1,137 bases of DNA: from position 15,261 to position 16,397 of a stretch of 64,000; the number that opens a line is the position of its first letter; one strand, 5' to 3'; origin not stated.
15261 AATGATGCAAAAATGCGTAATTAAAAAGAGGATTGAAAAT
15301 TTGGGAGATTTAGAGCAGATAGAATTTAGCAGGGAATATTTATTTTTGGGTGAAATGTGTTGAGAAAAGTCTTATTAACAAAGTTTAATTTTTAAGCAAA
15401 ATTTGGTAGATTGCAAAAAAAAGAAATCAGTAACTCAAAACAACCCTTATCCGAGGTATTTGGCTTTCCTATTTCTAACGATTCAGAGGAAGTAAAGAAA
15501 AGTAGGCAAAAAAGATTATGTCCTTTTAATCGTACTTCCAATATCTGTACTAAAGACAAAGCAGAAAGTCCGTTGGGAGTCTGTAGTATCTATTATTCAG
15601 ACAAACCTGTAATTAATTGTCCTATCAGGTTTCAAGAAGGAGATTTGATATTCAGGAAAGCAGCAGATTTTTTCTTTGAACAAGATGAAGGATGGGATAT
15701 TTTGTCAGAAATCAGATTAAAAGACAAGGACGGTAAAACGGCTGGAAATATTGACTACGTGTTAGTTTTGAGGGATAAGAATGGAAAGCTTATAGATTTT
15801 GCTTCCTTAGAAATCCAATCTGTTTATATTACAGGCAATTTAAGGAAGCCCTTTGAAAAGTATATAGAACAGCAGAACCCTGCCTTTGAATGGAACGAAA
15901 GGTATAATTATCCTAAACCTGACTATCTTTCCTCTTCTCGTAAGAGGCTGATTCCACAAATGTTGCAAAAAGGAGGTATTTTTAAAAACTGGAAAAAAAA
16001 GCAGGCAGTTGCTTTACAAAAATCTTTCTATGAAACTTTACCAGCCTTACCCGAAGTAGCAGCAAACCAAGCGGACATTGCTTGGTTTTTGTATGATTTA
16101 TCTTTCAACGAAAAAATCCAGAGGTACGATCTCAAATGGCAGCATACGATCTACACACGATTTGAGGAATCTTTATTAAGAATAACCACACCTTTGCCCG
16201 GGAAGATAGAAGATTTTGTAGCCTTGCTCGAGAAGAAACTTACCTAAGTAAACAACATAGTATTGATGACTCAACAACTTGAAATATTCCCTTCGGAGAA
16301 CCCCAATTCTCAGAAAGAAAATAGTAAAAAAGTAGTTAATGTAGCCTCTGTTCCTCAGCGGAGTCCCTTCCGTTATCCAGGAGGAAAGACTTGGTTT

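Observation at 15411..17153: AT-rich island encoding a NotI-family-like restriction endonuclease paired with a Dam-family N6-adenine methyltransferase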

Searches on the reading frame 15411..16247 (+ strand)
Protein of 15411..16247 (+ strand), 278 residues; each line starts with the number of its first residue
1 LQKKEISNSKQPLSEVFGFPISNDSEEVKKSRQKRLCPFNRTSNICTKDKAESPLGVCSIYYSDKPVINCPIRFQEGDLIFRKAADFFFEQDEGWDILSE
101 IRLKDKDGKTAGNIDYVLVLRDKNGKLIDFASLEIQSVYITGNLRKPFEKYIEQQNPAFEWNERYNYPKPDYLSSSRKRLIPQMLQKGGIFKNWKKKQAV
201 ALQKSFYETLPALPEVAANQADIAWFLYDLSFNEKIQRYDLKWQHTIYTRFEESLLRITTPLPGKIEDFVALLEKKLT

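Call 3: search_protein_families(library=pfam, proteins=[window:15411-16247:+], max_evalue=1)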
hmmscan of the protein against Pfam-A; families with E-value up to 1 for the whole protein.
window:15411-16247:+ (278 aa): 1 family
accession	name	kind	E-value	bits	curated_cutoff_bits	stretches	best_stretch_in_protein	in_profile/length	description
PF12183.14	NotI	-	7.6e-50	169.9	22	1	27-241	6-238/238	Restriction endonuclease NotI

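Call 4: search_protein_families(library=ncbifam, proteins=[window:15411-16247:+], max_evalue=1)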
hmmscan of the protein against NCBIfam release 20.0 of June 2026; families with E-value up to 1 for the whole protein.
window:15411-16247:+ (278 aa): 0 families

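Call 5: search_protein_families(library=padloc, proteins=[window:15411-16247:+], max_evalue=1)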
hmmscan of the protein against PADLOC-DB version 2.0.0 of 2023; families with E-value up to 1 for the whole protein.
window:15411-16247:+ (278 aa): 1 family
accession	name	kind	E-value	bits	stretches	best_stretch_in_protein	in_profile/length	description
PDLC03465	REase_II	-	5.7e-11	40.3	2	111-193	123-203/301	Type II restriction enzyme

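Call 6: search_solved_structures(query=window:15411-16247:+, max_evalue=10, show_alignments=2)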
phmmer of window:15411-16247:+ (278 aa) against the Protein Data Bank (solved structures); distinct sequences matched with E-value up to 10: 1.
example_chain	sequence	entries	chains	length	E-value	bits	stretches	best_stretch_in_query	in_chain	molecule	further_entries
1g28_A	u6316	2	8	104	1.4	11.4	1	62-131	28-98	PHY3 PROTEIN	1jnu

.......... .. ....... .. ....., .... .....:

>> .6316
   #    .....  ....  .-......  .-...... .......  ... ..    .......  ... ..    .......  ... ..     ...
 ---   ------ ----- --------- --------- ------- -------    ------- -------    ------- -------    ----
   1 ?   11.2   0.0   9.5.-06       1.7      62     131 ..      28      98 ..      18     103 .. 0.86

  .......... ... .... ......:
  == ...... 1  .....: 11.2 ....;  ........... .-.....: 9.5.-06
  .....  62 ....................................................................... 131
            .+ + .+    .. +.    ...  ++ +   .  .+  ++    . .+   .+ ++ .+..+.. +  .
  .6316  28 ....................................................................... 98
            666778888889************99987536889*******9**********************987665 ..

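Call 8: find_homologous_proteins(query=window:15411-16247:+)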
Query window:15411-16247:+ (278 aa): 6300 proteins with E <= 0.001 among 6931 candidates; the best 120 are listed.
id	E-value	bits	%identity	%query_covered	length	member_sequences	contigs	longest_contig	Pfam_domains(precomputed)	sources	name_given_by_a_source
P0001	5.4e-185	631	100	100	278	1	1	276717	PF12183.14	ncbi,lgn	-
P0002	3.0e-111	389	62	97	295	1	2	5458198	PF12183.14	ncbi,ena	-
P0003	2.4e-108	380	62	99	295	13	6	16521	PF12183.14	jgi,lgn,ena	-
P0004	2.6e-106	373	60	96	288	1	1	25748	PF12183.14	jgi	jgi:hypothetical protein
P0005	3.3e-106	373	61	99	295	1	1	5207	PF12183.14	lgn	-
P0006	4.0e-106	372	60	99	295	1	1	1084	PF12183.14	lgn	-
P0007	4.9e-106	372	59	96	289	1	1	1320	PF12183.14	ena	-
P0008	1.1e-105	371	59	96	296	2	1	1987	PF12183.14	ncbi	ncbi:MAG: NotI family restriction endonuclease [Gillisia sp.]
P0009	1.3e-105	371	60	100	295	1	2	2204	PF12183.14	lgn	-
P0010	3.2e-105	369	60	100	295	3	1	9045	PF12183.14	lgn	-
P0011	4.1e-105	369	58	99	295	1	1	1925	PF12183.14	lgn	-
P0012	4.4e-105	369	60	97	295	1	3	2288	PF12183.14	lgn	-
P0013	4.9e-105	369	61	96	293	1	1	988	PF12183.14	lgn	-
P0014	6.5e-105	368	59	97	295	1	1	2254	PF12183.14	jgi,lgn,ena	-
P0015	7.3e-105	368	61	96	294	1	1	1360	PF12183.14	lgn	-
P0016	9.0e-105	368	60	97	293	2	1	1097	PF12183.14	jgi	-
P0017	1.2e-104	368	59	97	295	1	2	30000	PF12183.14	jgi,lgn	-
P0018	1.3e-104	368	58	97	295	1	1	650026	PF12183.14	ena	-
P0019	1.5e-104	367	58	97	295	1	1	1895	PF12183.14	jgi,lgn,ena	-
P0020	1.6e-104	367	60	96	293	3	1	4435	PF12183.14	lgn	-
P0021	1.7e-104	367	59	97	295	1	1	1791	PF12183.14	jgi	jgi:hypothetical protein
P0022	1.8e-104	367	58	96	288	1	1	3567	PF12183.14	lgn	-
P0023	2.1e-104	367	59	99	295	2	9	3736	PF12183.14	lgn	-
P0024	2.3e-104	367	60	97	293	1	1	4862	PF12183.14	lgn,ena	-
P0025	3.2e-104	366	58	100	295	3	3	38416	PF12183.14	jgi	jgi:hypothetical protein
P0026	3.7e-104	366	60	97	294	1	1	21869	PF12183.14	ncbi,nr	ncbi:MAG: hypothetical protein HY842_10815 [Bacteroidetes bacterium]|nr:hypothetical protein [Bacter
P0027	4.1e-104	366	58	97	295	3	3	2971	PF12183.14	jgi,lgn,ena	-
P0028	4.8e-104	366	60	97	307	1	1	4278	PF12183.14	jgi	-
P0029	5.1e-104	366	59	96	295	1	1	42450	PF12183.14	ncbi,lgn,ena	-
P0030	5.4e-104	365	59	97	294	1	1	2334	PF12183.14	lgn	-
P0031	5.7e-104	365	61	96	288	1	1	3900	PF12183.14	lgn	-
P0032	7.2e-104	365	58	96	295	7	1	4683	PF12183.14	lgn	-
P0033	9.9e-104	365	59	96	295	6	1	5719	PF12183.14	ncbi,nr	ncbi:MAG: hypothetical protein HY252_04635 [Sphingobacteriales bacterium]|nr:hypothetical protein [S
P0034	1.1e-103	364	59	97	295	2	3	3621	PF12183.14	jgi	jgi:hypothetical protein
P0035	1.2e-103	364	58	97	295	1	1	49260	PF12183.14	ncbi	ncbi:MAG: NotI family restriction endonuclease [Saprospiraceae bacterium]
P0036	1.3e-103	364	59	100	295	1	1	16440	PF12183.14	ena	-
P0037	1.4e-103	364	59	97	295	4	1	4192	PF12183.14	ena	-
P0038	1.4e-103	364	58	98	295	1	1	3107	PF12183.14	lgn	-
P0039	1.5e-103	364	59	96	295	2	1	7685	PF12183.14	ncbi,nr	ncbi:MAG: NotI family restriction endonuclease [Bacteroidia bacterium]|nr:NotI family restriction en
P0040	1.9e-103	364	59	97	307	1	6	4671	PF12183.14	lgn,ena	-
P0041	2.1e-103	364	60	98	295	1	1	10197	PF12183.14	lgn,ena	-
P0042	2.2e-103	363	59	98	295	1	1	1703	PF12183.14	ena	-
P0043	2.5e-103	363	59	96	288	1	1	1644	PF12183.14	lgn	-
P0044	2.8e-103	363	59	96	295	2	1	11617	PF12183.14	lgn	-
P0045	2.9e-103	363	59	100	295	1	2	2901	PF12183.14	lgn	-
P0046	3.2e-103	363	59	96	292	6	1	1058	PF12183.14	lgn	-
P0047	3.3e-103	363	59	97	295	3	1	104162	PF12183.14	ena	-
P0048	3.4e-103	363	58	96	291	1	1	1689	PF12183.14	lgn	-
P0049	3.8e-103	363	59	98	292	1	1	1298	PF12183.14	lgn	-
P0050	3.9e-103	363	59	96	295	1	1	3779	PF12183.14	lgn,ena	-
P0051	4.1e-103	363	60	97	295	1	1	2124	PF12183.14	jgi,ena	-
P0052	4.2e-103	363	59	96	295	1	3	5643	PF12183.14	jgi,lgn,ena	-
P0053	4.6e-103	362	59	97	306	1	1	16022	PF12183.14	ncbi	-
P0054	5.0e-103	362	58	99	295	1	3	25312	PF12183.14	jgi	jgi:hypothetical protein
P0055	5.4e-103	362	58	97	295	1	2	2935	PF12183.14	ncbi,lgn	-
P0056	5.8e-103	362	58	100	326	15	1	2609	PF12183.14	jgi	jgi:hypothetical protein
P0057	6.2e-103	362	59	97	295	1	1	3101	PF12183.14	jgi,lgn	-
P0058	6.7e-103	362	59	97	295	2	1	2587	PF12183.14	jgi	jgi:hypothetical protein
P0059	7.3e-103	362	58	97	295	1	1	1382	PF12183.14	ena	-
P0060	7.7e-103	362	60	96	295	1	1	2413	PF12183.14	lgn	-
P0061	8.4e-103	362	58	100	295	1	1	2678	PF12183.14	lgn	-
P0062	8.5e-103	362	59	97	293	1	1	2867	PF12183.14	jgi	jgi:hypothetical protein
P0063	1.0e-102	361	59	97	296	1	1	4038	PF12183.14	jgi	jgi:hypothetical protein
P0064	1.0e-102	361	59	97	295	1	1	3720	PF12183.14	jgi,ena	-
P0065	1.0e-102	361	58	97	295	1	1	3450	PF12183.14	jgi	jgi:hypothetical protein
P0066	1.1e-102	361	59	97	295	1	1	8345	PF12183.14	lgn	-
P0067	1.2e-102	361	58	97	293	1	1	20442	PF12183.14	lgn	-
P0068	1.4e-102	361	57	97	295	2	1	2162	PF12183.14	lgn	-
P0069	1.4e-102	361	58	100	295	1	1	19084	PF12183.14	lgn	-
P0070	1.5e-102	361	58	97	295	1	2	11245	PF12183.14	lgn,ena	-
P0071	1.6e-102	361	58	97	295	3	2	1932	PF12183.14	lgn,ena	-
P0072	1.9e-102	360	57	100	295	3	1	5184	PF12183.14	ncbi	-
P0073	2.5e-102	360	58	100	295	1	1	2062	PF12183.14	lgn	-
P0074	2.6e-102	360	58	96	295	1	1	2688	PF12183.14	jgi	jgi:hypothetical protein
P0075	2.6e-102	360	58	100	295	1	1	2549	PF12183.14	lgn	-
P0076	3.0e-102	360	59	96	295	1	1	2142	PF12183.14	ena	-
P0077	3.1e-102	360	60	96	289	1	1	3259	PF12183.14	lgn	-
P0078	3.1e-102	360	57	96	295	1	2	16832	PF12183.14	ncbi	ncbi:MAG: NotI family restriction endonuclease [Candidatus Kapaibacterium sp.]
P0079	3.7e-102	359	58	97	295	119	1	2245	PF12183.14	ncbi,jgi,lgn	jgi:hypothetical protein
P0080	4.3e-102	359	59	96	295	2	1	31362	PF12183.14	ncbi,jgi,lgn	-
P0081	4.3e-102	359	58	96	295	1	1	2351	PF12183.14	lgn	-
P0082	4.4e-102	359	58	97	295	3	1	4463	PF12183.14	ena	-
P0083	4.8e-102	359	59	96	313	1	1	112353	PF12183.14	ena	-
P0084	4.9e-102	359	59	97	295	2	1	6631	PF12183.14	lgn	-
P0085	5.5e-102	359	59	96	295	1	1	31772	PF12183.14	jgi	jgi:hypothetical protein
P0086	5.9e-102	359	57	98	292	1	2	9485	PF12183.14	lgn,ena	-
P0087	7.1e-102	359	60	96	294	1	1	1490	PF12183.14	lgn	-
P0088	7.3e-102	358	58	98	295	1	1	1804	PF12183.14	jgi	jgi:hypothetical protein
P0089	7.6e-102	358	59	97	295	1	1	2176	PF12183.14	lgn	-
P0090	8.1e-102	358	60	96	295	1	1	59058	PF12183.14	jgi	jgi:hypothetical protein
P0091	8.1e-102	358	57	97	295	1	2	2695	PF12183.14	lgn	-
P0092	8.5e-102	358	59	97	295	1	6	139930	PF12183.14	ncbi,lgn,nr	ncbi:hypothetical protein HYT45_03310 [Candidatus Uhrbacteria bacterium]|nr:hypothetical protein [Ca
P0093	8.6e-102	358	58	96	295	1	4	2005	PF12183.14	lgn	-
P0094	9.2e-102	358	59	97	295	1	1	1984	PF12183.14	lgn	-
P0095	9.2e-102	358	60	96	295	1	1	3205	PF12183.14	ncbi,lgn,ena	-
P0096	1.1e-101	358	58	97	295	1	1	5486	PF12183.14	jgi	jgi:hypothetical protein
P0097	1.1e-101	358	60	97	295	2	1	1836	PF12183.14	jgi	-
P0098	1.2e-101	358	59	96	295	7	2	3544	PF12183.14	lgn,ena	-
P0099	1.2e-101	358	57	96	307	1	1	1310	PF12183.14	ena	-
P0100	1.2e-101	358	58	98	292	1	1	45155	PF12183.14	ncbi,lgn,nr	ncbi:hypothetical protein HY604_00010 [Candidatus Peregrinibacteria bacterium]|nr:hypothetical prote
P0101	1.3e-101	358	58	95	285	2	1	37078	PF12183.14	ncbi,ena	-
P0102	1.3e-101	358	59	96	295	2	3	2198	PF12183.14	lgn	-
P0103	1.5e-101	357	59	96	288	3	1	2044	PF12183.14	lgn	-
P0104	1.6e-101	357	60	95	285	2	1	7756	PF12183.14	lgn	-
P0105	1.6e-101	357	59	96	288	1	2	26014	PF12183.14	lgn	-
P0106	1.9e-101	357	59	96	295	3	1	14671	PF12183.14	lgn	-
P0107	1.9e-101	357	57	97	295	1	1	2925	PF12183.14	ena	-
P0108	2.0e-101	357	58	97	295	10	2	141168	PF12183.14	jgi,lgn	jgi:hypothetical protein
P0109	2.1e-101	357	58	96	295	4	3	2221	PF12183.14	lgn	-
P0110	2.2e-101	357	57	100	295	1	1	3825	PF12183.14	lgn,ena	-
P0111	2.2e-101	357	56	98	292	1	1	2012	PF12183.14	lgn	-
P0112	2.4e-101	357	58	97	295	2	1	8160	PF12183.14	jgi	jgi:hypothetical protein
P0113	2.7e-101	357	57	98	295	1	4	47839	PF12183.14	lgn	-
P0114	2.7e-101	357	58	97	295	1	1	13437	PF12183.14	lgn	-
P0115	2.7e-101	357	57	100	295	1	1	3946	PF12183.14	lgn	-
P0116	2.8e-101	357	59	97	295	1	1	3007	PF12183.14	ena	-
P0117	2.8e-101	357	58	97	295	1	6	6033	PF12183.14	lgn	-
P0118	2.8e-101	357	58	97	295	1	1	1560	PF12183.14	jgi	jgi:hypothetical protein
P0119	2.8e-101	357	58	98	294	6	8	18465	PF12183.14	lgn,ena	-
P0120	2.9e-101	357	58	98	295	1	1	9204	PF12183.14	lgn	-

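Call 9: find_encoding_contigs(protein=P0002, flank=5000, max_places=3)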
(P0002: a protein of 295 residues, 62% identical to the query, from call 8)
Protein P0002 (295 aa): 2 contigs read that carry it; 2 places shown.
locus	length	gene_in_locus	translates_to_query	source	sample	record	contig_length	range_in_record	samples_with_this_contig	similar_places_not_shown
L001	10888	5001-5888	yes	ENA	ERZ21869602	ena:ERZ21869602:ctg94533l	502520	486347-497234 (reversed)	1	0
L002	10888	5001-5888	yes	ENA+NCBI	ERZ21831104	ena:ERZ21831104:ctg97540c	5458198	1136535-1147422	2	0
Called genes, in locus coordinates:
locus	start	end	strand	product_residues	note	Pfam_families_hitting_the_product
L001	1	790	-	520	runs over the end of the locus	PF23357:DUF7088, PF09822:ABC_transp_aux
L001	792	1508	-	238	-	PF12679:ABC2_membrane_2, PF12730:ABC2_membrane_4 (weak), PF12698:ABC2_membrane_3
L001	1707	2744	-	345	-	PF00005:ABC_tran, PF13304:AAA_21 (weak)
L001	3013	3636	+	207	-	PF05708:Peptidase_C92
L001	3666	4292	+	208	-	PF05076:SUFU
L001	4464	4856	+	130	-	-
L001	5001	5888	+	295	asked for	PF12183:NotI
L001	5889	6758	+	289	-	PF02086:MethyltransfD12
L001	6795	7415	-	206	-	-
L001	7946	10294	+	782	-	PF13188:PAS_8 (faint), PF00989:PAS, PF08448:PAS_4, PF13426:PAS_9, PF00512:HisKA, PF02518:HATPase_c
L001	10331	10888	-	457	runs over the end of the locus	PF03739:LptF_LptG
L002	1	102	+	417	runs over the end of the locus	PF07510:GmrSD_C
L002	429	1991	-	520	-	PF23357:DUF7088, PF09822:ABC_transp_aux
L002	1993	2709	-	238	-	PF12679:ABC2_membrane_2, PF12730:ABC2_membrane_4 (weak), PF12698:ABC2_membrane_3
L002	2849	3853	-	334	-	PF00005:ABC_tran, PF13304:AAA_21 (weak)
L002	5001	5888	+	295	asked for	PF12183:NotI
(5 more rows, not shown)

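Call 10: find_encoding_contigs(protein=P0001, flank=6000, max_places=3)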
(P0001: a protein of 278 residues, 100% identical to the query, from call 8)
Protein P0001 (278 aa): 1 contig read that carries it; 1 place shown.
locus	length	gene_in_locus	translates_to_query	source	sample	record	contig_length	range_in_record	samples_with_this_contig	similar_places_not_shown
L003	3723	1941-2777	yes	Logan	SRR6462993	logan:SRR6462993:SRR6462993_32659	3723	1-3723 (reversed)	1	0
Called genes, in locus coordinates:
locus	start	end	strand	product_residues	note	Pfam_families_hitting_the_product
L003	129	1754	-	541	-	PF00171:Aldedh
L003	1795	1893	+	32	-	-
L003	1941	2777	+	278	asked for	PF12183:NotI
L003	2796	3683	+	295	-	PF02086:MethyltransfD12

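Call 15: search_solved_structures(query=A1, max_evalue=10, show_alignments=2)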
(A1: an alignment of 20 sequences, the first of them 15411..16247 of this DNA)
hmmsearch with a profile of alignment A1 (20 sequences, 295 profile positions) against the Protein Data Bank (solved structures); distinct sequences matched with E-value up to 10: 1.
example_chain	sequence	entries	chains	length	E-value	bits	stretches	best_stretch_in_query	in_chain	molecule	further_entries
7ub2_E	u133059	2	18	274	0.14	14.8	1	116-172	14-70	RecT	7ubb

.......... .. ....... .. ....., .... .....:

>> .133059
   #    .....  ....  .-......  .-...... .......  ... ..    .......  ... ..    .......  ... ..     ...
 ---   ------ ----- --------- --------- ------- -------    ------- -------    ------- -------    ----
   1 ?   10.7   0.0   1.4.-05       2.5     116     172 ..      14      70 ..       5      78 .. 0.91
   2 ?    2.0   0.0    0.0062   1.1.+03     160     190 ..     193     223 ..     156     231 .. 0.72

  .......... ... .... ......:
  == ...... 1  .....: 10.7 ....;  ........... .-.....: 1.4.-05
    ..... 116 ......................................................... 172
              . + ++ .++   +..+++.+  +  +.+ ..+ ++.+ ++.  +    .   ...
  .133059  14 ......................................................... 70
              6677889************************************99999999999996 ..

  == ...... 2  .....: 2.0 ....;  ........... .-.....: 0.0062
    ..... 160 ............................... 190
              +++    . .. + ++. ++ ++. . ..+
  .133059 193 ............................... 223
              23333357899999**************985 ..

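Call 17: find_related_loci(query=A1, collection=genome_contigs, flank=10000)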
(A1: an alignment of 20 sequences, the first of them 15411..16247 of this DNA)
Query A1 (278 aa) in genome_contigs; peptide patterns used: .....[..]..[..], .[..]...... (x = any residue, [..] = any of these).
599 stretches matched a pattern (row limit reached: there are more); 575 encode a relative of the query (tblastn E <= 1e-3); the best 80 are kept; 80 distinct loci.
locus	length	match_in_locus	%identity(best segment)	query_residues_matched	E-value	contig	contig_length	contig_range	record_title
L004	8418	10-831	62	4-277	3e-112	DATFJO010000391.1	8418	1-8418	MAG TPA_asm: Tangfeifania sp. isolate SMAG_U9146 k141_538799, whole genome shotgun sequence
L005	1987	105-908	59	10-277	6e-117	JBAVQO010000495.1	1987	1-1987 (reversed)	MAG: Gillisia sp. isolate MFD01646_ilm_asm_bin8 k127_308125, whole genome shotgun sequence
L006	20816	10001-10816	58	6-277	2e-109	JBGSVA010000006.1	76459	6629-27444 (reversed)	MAG: Thermodesulfobacteriota bacterium isolate JTS-AC446 k141_499639, whole genome shotgun sequence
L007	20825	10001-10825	59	1-277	6e-109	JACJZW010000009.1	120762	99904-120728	MAG: Flavobacteriales bacterium isolate HK-STAS-BACT-74 HK-STAS-BACT-74_9, whole genome shotgun sequence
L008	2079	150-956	59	9-277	1e-114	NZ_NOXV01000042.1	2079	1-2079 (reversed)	Flavobacterium cyanobacteriorum strain TH021 C4508, whole genome shotgun sequence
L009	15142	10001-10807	59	9-277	1e-108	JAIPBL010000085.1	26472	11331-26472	MAG: Saprospiraceae bacterium isolate Tobar13m-G26 Tobar13m-20mill-C323, whole genome shotgun sequence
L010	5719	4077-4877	59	11-277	2e-108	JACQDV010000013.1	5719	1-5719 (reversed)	MAG: Sphingobacteriales bacterium isolate NC_groundwater_1004_Pr1_S-0.65um_38_18 Montesol18_Sp65_coassembly_scaffold_414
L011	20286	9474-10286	58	7-277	2e-108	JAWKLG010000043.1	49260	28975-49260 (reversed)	MAG: Saprospiraceae bacterium isolate ABC1.199 ABC1.199.fa-43, whole genome shotgun sequence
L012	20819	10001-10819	59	5-277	5e-108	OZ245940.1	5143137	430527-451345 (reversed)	MAG: Bacteroidales bacterium isolate 16348817-e9c6-4614-bd1d-2438ea9eb1e5 genome assembly, chromosome: 1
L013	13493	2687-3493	58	9-277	5e-108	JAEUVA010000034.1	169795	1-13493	MAG: Chitinophagales bacterium isolate new MAG-369 k141_3906979, whole genome shotgun sequence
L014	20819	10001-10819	59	5-277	5e-108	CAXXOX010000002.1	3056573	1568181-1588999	MAG: Bacteroidales bacterium isolate 201d7cc5-cfe6-415f-8efa-99aa2e61e932 genome assembly, contig: contig_2, whole genom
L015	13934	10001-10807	58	9-277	5e-108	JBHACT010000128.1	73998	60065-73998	MAG: Candidatus Limimorpha sp. isolate Meta-D_MAG_95 Meta-D__419540, whole genome shotgun sequence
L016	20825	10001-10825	58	1-277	5e-108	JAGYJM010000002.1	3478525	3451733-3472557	MAG: Flavobacteriales bacterium isolate M30B41 scaffold_1412, whole genome shotgun sequence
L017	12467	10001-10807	58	9-277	1e-107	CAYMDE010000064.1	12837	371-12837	MAG TPA_asm: uncultured Paludibacter sp. isolate binchicken_co168_254 genome assembly, contig: NODE_8362_length_12837_co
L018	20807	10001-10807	58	9-277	1e-107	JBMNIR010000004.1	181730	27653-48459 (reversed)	MAG: Fermentimonas sp. isolate SBF912LR0HQ0186 contig_38760, whole genome shotgun sequence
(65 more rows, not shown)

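Call 23: predict_structure(alignment_id=A1)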
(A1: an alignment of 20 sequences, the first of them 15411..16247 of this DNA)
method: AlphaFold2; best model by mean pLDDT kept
length: 278 residues; sequences in the alignment: 20
mean_pLDDT: 64.6   pTM: 0.60
mean pLDDT of the five models: 64.6, 61.5, 59.6, 59.1, 55.8
residues with pLDDT >= 90: 31; 70-90: 103; 50-70: 46; < 50: 98
segments of 3 or more residues with pLDDT < 50: 1-25, 27-72, 140-152, 163-175
pLDDT, mean of each block of 10 residues (from residue 1): 33 35 44 39 39 40 40 63 91 78 76 79 86 73 41 56 45 50 70 88 81 92 88 70 89 84 73 66
secondary structure, 60 per line:
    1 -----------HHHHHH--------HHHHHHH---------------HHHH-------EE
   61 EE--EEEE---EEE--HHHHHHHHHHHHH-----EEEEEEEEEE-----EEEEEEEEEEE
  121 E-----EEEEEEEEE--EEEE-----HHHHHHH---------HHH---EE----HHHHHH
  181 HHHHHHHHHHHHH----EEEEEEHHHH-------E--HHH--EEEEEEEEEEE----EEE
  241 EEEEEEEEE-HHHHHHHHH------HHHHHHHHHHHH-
elements in order: H12-17 H26-32 H48-51 E59-62 E65-68 E72-74 H77-89 E95-104 E110-121 E127-135 E138-141 H147-153 H175-193 E198-203 H204-207 E223-233 E238-249 H251-259 H266-277
